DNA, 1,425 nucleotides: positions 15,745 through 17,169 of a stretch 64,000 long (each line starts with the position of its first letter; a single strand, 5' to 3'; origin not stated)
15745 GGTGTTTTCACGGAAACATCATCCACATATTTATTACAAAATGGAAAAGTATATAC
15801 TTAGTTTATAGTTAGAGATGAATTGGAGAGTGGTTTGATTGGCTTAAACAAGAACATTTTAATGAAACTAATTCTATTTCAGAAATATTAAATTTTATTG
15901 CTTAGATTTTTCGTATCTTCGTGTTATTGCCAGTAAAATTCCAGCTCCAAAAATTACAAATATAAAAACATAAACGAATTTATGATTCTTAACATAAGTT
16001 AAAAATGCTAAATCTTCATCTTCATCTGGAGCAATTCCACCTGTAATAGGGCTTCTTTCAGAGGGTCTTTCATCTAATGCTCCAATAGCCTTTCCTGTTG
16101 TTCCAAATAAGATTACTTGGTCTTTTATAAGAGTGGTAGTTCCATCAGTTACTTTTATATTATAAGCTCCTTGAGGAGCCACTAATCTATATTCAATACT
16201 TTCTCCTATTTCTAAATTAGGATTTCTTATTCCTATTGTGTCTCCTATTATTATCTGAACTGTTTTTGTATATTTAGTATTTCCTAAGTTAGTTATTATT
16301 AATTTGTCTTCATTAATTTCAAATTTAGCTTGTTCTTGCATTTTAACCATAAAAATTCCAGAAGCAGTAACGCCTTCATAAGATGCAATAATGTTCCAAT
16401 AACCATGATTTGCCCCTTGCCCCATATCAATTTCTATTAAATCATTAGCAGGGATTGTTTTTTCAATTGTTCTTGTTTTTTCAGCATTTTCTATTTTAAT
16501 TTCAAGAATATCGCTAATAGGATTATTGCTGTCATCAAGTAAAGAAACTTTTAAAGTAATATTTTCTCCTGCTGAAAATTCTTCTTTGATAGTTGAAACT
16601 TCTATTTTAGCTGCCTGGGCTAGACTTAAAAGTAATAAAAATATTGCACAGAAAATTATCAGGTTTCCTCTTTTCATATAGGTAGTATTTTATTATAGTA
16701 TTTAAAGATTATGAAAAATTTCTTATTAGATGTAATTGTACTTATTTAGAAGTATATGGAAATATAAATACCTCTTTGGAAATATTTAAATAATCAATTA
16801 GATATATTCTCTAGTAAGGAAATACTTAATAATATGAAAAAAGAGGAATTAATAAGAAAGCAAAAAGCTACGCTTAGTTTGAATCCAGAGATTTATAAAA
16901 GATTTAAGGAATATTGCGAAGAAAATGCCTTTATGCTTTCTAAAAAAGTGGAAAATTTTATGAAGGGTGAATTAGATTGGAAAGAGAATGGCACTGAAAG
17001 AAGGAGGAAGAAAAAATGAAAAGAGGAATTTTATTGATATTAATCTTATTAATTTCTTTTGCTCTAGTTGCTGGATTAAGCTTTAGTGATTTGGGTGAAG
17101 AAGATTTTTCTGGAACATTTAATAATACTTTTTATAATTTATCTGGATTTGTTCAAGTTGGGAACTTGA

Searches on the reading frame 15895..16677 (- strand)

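Call 24: search_protein_families(library=pfam, max_evalue=1, proteins=[window:15895-16677:-])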
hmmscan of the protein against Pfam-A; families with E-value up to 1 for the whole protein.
window:15895-16677:- (260 aa): 5 families
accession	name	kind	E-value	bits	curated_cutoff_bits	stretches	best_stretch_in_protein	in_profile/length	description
PF23616.1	Ig_GEX2_N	-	0.012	16.2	27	1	31-97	11-76/105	GEX2 N-terminal Ig-like domain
PF01835.25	MG2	-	0.015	16.1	32.8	1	35-101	12-86/96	MG2 domain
PF20942.3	DUF4785_2nd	-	0.11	12.9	30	1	23-65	3-46/105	Domain of unknown function (DUF4785) central domain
PF18075.7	FtsX_ECD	-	0.14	13.2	23.5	1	45-80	57-92/96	FtsX extracellular domain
PF20858.2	Pgp3_N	-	0.4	11.2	27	1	171-199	17-44/68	Immunodominant antigen Pgp3, N-terminal domain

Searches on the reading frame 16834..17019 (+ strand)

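Call 24: search_protein_families(library=pfam, max_evalue=1, proteins=[window:16834-17019:+])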
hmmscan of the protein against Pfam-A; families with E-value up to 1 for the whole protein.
window:16834-17019:+ (61 aa): 1 family
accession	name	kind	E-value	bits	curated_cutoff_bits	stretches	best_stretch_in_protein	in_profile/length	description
PF19891.5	DUF6364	-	0.00011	23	27.3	1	9-50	2-39/70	Family of unknown function (DUF6364)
